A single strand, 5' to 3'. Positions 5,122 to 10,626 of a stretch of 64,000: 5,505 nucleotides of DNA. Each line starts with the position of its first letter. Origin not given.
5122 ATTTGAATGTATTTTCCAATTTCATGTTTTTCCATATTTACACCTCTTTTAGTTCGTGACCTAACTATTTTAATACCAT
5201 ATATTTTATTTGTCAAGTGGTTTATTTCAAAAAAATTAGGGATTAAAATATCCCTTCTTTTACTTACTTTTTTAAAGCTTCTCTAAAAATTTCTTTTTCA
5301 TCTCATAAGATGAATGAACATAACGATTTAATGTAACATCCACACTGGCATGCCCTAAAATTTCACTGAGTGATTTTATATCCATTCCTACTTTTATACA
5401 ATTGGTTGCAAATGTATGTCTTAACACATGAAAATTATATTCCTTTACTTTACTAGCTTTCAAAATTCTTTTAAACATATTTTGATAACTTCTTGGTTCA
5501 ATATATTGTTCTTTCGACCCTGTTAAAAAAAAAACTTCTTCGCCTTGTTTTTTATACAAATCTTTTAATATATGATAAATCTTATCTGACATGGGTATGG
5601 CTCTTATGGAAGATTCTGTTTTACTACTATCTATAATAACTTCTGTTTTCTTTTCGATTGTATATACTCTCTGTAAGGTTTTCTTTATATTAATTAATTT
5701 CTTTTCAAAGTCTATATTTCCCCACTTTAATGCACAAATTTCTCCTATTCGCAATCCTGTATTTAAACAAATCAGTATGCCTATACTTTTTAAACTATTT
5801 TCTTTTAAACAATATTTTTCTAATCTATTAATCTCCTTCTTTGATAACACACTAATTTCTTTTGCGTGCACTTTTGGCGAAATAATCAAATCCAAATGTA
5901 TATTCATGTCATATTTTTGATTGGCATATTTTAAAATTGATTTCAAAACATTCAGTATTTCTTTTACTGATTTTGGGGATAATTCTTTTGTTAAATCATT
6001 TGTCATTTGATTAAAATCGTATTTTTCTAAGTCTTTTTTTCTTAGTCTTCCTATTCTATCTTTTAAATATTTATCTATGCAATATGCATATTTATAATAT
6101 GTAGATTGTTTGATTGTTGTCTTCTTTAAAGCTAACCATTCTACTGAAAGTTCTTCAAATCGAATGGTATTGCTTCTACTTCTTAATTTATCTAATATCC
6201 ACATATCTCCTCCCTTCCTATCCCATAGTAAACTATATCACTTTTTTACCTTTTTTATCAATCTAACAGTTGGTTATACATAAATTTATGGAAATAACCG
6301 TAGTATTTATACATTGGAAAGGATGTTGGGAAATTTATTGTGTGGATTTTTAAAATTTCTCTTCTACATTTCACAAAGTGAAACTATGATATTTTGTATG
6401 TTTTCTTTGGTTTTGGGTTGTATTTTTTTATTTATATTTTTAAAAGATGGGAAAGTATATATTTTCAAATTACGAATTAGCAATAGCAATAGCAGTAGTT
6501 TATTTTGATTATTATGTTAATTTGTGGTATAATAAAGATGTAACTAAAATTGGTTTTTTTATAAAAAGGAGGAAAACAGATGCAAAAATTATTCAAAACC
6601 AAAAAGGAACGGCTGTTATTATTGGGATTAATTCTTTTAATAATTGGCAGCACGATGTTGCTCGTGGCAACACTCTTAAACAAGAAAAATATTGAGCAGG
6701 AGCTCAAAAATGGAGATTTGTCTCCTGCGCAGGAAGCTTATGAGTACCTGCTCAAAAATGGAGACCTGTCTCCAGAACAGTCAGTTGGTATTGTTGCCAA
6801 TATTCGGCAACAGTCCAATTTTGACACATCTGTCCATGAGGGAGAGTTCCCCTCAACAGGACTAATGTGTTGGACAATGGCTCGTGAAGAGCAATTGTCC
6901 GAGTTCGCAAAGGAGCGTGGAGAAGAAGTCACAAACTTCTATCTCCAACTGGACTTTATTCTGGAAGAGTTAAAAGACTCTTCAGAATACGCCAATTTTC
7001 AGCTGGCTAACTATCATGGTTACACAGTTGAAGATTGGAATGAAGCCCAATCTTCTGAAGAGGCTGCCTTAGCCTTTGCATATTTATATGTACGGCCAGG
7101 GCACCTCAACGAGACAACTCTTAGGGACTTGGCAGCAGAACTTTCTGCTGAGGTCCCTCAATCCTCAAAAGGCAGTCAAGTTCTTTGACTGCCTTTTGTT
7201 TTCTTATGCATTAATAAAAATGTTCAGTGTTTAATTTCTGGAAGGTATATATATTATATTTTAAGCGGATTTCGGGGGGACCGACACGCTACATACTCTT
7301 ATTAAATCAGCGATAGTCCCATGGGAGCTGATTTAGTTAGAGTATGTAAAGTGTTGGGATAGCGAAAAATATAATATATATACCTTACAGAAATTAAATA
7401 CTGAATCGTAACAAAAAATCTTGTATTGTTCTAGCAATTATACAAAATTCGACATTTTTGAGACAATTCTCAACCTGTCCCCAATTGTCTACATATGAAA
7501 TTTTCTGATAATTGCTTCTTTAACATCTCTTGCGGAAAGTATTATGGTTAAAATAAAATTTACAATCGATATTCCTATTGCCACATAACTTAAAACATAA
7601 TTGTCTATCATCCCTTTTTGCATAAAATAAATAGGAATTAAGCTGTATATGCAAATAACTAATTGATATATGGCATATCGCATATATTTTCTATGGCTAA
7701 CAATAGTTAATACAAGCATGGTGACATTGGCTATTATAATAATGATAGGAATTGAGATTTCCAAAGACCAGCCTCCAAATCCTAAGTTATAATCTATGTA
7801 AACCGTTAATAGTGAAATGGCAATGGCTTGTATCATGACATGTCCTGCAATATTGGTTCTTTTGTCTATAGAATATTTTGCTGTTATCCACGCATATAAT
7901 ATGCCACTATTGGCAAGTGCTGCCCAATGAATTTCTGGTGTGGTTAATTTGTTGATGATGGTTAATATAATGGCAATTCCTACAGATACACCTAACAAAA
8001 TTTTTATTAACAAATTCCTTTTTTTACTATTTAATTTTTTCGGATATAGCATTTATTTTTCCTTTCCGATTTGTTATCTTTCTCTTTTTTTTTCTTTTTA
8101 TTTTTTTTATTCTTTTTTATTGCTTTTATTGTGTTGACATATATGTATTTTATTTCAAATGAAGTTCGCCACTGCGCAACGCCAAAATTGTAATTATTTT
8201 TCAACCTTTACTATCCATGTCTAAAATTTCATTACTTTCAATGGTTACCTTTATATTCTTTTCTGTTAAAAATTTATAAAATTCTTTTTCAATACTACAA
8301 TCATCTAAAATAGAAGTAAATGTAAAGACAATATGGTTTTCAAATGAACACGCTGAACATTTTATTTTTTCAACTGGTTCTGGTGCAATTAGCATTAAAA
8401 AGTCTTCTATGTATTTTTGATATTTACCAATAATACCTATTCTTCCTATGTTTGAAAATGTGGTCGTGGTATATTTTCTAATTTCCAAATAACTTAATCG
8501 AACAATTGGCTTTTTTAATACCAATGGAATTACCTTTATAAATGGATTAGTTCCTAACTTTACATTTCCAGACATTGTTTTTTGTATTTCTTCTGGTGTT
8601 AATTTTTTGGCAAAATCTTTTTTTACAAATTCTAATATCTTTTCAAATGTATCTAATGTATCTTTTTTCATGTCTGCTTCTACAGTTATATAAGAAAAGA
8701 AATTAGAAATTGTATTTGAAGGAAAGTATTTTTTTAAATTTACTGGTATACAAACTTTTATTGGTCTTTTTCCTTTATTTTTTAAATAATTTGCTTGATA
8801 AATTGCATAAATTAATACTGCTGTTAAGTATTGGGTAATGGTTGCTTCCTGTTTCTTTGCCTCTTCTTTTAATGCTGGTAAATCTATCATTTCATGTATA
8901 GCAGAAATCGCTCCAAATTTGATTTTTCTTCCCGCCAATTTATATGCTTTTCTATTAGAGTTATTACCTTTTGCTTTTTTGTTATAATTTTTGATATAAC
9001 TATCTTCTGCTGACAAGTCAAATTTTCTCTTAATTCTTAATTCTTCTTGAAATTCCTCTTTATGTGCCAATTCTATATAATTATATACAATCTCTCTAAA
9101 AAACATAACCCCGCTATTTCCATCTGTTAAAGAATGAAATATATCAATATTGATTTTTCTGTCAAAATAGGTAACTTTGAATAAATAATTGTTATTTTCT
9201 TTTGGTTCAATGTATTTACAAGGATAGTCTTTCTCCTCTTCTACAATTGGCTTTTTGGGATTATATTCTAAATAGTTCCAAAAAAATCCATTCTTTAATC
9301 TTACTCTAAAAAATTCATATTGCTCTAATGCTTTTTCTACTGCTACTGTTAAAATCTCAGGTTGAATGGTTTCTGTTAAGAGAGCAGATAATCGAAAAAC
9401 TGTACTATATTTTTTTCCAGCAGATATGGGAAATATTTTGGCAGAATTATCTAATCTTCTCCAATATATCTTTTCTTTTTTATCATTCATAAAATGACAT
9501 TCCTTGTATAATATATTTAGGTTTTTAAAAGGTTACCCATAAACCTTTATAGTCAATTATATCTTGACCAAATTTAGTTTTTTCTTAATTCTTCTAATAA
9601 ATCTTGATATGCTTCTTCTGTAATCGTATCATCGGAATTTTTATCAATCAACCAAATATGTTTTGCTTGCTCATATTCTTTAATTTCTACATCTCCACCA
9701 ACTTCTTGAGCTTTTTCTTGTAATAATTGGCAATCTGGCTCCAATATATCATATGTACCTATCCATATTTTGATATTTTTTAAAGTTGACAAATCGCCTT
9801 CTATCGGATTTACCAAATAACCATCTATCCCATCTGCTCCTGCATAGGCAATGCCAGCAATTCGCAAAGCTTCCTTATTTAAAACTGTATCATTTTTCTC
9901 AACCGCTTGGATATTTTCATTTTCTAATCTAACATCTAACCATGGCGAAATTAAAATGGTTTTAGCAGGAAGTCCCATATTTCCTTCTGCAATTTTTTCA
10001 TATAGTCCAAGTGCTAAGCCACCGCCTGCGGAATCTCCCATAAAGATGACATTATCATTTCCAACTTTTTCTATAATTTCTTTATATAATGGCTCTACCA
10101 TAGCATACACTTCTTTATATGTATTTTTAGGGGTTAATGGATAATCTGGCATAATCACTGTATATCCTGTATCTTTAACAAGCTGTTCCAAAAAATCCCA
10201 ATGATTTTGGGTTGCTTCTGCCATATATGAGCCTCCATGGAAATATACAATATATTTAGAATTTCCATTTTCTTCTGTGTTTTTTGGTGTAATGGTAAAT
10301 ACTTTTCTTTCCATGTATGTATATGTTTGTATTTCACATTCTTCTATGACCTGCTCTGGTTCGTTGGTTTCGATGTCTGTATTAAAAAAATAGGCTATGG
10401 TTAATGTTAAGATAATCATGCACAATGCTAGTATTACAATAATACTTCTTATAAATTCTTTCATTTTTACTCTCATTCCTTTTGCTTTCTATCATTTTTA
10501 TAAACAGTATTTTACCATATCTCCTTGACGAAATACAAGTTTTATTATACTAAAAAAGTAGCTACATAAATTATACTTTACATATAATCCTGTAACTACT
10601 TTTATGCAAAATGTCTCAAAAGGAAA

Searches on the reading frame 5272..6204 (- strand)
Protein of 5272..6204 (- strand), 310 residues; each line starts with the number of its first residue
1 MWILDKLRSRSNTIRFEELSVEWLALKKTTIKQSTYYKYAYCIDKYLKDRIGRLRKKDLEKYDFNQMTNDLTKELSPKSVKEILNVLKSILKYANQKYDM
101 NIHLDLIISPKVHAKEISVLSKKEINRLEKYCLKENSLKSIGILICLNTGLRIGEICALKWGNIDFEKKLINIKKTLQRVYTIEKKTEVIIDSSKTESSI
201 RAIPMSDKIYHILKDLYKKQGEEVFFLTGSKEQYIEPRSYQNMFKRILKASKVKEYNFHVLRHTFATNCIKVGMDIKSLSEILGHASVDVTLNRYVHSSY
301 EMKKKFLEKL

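Call 7: search_protein_families(library=pfam, proteins=[window:5272-6204:-])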
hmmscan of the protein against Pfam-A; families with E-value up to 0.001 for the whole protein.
window:5272-6204:- (310 aa): 3 families
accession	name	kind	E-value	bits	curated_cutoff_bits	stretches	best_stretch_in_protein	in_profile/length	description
PF00589.27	Phage_integrase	-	1.6e-33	116.3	27.1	1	119-301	2-171/172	Phage integrase family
PF14659.12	Phage_int_SAM_3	-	1.3e-05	25.7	22.6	1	16-70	2-56/58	Phage integrase, N-terminal SAM-like domain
PF22022.2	Phage_int_M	-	0.00025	21.6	27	1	16-96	1-81/96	Phage integrase central domain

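Call 28: search_protein_families(library=ncbifam, proteins=[window:5272-6204:-])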
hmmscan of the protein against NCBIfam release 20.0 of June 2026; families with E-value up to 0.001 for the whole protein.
window:5272-6204:- (310 aa): 11 families
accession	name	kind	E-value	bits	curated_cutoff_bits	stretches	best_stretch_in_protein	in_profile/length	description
NF040815.2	recomb_XerA_Arch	equivalog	8.7e-32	110.7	220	2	190-304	146-260/263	site-specific tyrosine recombinase/integron integrase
TIGR02224.1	recomb_XerC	equivalog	1.1e-23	84.1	335.15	1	45-306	30-285/295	tyrosine recombinase XerC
TIGR02225.1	recomb_XerD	equivalog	2e-19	70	329.6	1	30-297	12-273/290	site-specific tyrosine recombinase XerD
NF001399.0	PRK00283.1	subfamily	2.5e-17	63.1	279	1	54-291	46-277/300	tyrosine recombinase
TIGR02249.1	integrase_gron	subfamily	7.3e-16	58.4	265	2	234-297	236-299/315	integron integrase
NF003462.0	PRK05084.1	equivalog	1.4e-14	53.6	267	1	137-310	194-356/360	tyrosine recombinase XerS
NF002331.0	PRK01287.1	subfamily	7.3e-10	38.3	371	1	74-291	94-306/365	site-specific tyrosine recombinase XerC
NF011946.0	PRK15417.1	equivalog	1.8e-08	34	435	1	237-292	254-310/337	integron integrase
NF007370.0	PRK09870.1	subfamily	3.6e-07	30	221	1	118-292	11-174/200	tyrosine-type DNA invertase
NF002685.0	PRK02436.1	equivalog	6.1e-07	29.5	178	0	27-195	10-171/245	site-specific tyrosine recombinase XerD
NF007371.0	PRK09871.1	subfamily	0.00016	21.3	222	0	143-298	32-174/198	tyrosine-type DNA invertase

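Call 54: search_solved_structures(query=window:5272-6204:-, max_evalue=0.001)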
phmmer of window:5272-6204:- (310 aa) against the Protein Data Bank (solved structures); distinct sequences matched with E-value up to 0.001: 13.
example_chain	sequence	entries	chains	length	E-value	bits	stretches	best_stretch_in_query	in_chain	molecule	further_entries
6en0_A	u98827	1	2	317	2.6e-20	76.2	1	142-310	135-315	Int protein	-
6emy_A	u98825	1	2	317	3.5e-20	75.7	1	142-310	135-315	Int protein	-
6emz_A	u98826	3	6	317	6.8e-20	74.8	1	142-310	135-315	Int protein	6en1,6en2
5hxy_A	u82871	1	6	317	4.1e-15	59.1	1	34-298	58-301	Tyrosine recombinase XerA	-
3nkh_A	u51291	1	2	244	9.1e-13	51.4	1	149-310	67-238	Integrase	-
4a8e_A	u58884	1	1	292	2.9e-10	43.2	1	200-296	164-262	PROBABLE TYROSINE RECOMBINASE XERC-LIKE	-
1aih_A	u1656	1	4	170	2e-07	33.9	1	222-298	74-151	HP1 INTEGRASE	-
9i5v_14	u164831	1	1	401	3.8e-07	33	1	240-305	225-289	Ribosome-associated translation inhibitor RaiA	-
2a3v_A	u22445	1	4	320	8.5e-07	31.8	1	250-297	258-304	site-specific recombinase IntI4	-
5dor_A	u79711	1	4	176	1.7e-06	30.8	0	228-299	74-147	Integrase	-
5c6k_A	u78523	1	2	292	5.3e-06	29.2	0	229-299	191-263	Integrase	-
1a0p_A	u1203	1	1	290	9.1e-06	28.4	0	247-301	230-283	SITE-SPECIFIC RECOMBINASE XERD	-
5dcf_A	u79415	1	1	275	0.00023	23.8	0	247-302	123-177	Tyrosine recombinase XerD,DNA translocase FtsK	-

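Call 58: find_homologous_proteins(query=window:5272-6204:-, max_evalue=1e-20)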
Query window:5272-6204:- (310 aa): 7980 proteins with E <= 1e-20 among 8000 candidates; the best 120 are listed.
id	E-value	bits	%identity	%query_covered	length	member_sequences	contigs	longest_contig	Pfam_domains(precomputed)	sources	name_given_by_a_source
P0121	1.6e-185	633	94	100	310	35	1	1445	PF14659.13,PF00589.28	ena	-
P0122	5.7e-185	631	93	100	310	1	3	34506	PF14659.13,PF00589.28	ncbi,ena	-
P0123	5.1e-184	628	93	100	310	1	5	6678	PF14659.13,PF00589.28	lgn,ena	-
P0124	2.3e-183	626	93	100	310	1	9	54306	PF14659.13,PF00589.28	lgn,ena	-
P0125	6.1e-182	621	92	100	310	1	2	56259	PF14659.13,PF00589.28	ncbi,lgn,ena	-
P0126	1.3e-181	620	92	100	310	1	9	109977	PF14659.13,PF00589.28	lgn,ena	-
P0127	9.7e-171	585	86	100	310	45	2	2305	PF14659.13,PF22022.3,PF00589.28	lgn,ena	-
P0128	1.1e-161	555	82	100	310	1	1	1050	PF14659.13,PF22022.3,PF00589.28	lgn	-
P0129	9.2e-160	549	81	100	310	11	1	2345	PF14659.13,PF22022.3,PF00589.28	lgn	-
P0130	8.6e-156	536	79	100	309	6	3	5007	PF14659.13,PF22022.3,PF00589.28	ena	-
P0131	4.1e-152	524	79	100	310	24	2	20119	PF14659.13,PF00589.28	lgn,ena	-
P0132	1.2e-120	420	84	75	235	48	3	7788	PF14659.13,PF22022.3,PF00589.28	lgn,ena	-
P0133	1.6e-118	413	83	74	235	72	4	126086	PF14659.13,PF22022.3,PF00589.28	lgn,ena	-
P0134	1.4e-116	407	82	74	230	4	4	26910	PF14659.13,PF22022.3,PF00589.28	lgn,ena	-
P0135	5.0e-116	405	61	100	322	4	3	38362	PF14659.13,PF22022.3,PF00589.28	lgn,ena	-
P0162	7.0e-105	369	57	99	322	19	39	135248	PF14659.13,PF22022.3,PF00589.28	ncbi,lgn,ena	-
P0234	3.9e-99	350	56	98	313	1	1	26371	PF14659.13,PF22022.3,PF00589.28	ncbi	-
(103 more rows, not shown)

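Call 63: find_encoding_contigs(protein=P0234, flank=10000, max_places=4)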
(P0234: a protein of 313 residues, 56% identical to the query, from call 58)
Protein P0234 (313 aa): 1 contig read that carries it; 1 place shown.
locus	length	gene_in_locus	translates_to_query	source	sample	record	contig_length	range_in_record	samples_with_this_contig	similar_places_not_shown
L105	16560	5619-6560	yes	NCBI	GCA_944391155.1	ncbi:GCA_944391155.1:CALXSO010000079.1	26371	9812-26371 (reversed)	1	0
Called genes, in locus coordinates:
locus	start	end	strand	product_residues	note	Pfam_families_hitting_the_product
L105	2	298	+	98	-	?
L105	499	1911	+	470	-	PF10754:DUF2569 (weak)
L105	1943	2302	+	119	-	PF01219:DAGK_prokar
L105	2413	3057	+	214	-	-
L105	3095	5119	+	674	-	PF05223:MecA_N, PF03717:PBP_dimer, PF00905:Transpeptidase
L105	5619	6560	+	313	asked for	PF14659:Phage_int_SAM_3, PF22022:Phage_int_M (faint), PF00589:Phage_integrase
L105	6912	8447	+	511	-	-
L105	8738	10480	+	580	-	PF07581:Glug (faint)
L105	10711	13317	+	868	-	PF00005:ABC_tran, PF02687:FtsX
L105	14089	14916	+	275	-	PF02557:VanY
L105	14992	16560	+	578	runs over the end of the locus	PF03796:DnaB_C (weak)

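Call 64: find_encoding_contigs(protein=P0162, flank=10000, max_places=6)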
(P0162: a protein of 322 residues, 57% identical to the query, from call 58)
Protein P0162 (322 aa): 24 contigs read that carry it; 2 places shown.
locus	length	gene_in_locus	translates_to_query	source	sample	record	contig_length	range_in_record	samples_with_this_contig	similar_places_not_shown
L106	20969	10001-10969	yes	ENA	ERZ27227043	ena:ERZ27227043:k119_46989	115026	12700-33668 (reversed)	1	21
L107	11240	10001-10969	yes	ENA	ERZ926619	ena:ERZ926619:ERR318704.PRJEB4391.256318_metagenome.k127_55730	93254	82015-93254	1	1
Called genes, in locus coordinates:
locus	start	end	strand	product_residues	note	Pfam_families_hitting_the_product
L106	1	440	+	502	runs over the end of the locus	PF01225:Mur_ligase, PF08245:Mur_ligase_M, PF02875:Mur_ligase_C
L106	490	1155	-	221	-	PF01678:DAP_epimerase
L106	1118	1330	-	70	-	-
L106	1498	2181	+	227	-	PF00912:Transgly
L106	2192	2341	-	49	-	-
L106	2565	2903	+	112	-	PF01381:HTH_3, PF12844:HTH_19, PF13443:HTH_26 (weak), PF13560:HTH_31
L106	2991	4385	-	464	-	PF02127:Peptidase_M18, PF05343:Peptidase_M42 (faint)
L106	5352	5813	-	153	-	-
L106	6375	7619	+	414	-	-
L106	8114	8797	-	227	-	PF14659:Phage_int_SAM_3, PF00589:Phage_integrase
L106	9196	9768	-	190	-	-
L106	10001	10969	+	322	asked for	PF14659:Phage_int_SAM_3, PF22022:Phage_int_M (weak), PF00589:Phage_integrase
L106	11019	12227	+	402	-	-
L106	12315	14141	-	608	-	PF00122:E1-E2_ATPase, PF00702:Hydrolase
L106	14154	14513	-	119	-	PF01022:HTH_5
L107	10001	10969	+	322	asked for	PF14659:Phage_int_SAM_3, PF22022:Phage_int_M (weak), PF00589:Phage_integrase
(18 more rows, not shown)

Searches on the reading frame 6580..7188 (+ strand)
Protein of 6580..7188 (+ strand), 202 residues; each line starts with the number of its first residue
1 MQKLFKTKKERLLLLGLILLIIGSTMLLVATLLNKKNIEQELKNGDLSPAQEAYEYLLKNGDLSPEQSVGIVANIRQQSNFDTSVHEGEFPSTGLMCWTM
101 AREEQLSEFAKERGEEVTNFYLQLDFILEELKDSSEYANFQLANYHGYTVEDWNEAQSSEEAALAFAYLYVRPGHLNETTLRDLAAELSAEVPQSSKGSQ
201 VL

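Call 28: search_protein_families(library=ncbifam, proteins=[window:6580-7188:+])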
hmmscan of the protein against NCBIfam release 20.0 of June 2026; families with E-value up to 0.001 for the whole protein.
window:6580-7188:+ (202 aa): 0 families

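Call 33: search_protein_families(library=pfam, proteins=[window:6580-7188:+])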
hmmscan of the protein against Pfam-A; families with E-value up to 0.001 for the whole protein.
window:6580-7188:+ (202 aa): 1 family
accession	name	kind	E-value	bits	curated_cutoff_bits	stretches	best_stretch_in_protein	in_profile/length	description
PF18013.6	Phage_lysozyme2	-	7.2e-19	68.8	28.2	1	50-181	3-128/140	Phage tail lysozyme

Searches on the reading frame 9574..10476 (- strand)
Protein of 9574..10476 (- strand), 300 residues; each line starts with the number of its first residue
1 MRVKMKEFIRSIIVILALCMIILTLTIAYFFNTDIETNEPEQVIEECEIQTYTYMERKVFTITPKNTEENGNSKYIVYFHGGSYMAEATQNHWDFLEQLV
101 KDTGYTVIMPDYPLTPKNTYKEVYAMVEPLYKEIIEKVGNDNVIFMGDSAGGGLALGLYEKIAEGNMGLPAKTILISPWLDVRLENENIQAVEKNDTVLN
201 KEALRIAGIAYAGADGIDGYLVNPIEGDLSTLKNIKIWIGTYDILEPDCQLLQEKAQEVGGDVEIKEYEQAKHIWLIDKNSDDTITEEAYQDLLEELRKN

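Call 28: search_protein_families(library=ncbifam, proteins=[window:9574-10476:-])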
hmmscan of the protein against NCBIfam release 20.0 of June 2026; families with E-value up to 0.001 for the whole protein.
window:9574-10476:- (300 aa): 8 families
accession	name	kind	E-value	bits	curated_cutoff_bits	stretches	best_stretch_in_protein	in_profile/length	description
NF058651.1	GESAG_HSLs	subfamily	6.4e-36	123.9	430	1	43-280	40-275/296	GESAG motif subfamily hormone-sensitive lipase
NF052352.1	TriaclglyLipLipYMycb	equivalog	4.1e-27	95.3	450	1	49-277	168-379/397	triacylglycerol lipase LipY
NF058649.1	GTSAG_HSLs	subfamily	5.7e-18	65.4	380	1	46-277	64-290/312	GTSAG motif subfamily hormone-sensitive lipase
NF058653.1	LipP1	equivalog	1.2e-17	63.7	350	1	67-292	65-295/300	LipP1 family hormone-sensitive lipase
NF058665.1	HaHSL_fam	equivalog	4e-10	39.5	320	1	51-183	42-172/260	hormone-sensitive lipase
NF007547.0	PRK10162.1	equivalog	6e-08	32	389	1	40-158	56-174/321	acetyl esterase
NF058650.1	GCSAG_HSLs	subfamily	1.2e-05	25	410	1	58-279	69-293/314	GCSAG motif subfamily hormone-sensitive lipase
NF033149.0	CHL_hydrolase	equivalog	0.00021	20.3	500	1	71-266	73-275/310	chloramphenicol hydrolase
